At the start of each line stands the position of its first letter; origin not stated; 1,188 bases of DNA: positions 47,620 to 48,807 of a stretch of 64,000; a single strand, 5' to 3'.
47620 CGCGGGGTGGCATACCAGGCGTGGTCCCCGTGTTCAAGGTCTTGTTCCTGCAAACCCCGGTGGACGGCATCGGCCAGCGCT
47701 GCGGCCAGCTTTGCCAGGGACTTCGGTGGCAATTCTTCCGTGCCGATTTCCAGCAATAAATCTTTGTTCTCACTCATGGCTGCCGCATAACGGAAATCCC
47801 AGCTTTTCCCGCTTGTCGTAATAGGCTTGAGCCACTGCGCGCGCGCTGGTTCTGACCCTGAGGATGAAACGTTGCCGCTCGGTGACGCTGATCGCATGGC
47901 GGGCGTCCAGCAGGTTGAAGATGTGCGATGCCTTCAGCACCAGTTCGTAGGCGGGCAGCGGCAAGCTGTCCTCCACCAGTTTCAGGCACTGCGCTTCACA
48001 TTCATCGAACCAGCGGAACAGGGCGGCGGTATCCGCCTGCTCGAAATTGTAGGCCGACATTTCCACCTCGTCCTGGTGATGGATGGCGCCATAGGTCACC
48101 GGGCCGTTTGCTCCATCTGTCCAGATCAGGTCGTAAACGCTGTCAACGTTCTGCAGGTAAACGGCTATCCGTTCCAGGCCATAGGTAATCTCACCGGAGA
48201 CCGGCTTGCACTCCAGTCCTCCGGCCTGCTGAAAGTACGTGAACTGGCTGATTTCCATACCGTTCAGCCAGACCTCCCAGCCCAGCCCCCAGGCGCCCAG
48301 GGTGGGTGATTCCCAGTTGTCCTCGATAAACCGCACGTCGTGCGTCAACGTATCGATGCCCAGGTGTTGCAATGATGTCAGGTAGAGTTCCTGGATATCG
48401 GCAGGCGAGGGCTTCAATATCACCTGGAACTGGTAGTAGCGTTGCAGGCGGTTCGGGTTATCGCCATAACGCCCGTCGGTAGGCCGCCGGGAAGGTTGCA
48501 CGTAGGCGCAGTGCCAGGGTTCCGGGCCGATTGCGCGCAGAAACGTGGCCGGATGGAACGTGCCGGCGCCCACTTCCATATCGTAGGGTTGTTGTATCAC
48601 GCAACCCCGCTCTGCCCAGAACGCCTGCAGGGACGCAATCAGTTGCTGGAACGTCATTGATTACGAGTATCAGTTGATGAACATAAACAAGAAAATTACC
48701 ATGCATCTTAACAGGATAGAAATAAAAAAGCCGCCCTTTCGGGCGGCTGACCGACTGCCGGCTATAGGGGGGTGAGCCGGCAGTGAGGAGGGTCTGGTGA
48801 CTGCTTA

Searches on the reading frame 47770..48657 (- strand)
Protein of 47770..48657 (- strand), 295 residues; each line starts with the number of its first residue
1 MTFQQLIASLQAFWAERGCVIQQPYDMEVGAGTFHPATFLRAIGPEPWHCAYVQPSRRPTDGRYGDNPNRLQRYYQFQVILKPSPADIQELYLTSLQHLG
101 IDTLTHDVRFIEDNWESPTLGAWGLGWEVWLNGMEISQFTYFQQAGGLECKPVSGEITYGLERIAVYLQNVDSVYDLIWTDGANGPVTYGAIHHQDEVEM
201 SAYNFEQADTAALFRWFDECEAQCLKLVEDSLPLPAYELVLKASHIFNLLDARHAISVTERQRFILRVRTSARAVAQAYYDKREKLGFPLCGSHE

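Call 42: find_encoding_contigs(protein=window:47770-48657:-, flank=2000, max_places=3)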
Protein window:47770-48657:- (295 aa): 1 contig read that carries it; 1 place shown.
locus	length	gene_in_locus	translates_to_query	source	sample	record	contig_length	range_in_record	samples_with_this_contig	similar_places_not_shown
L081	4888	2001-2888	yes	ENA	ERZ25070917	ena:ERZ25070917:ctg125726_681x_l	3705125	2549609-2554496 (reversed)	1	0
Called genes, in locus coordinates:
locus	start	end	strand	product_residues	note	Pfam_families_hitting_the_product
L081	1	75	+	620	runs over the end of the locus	PF23357:DUF7088, PF09822:ABC_transp_aux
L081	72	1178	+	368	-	PF14238:DUF4340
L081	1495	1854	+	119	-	PF09361:Phasin_2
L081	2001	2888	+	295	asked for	PF02091:tRNA-synt_2e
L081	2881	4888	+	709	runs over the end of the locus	PF02092:tRNA_synt_2f, PF05746:DALR_1 (weak)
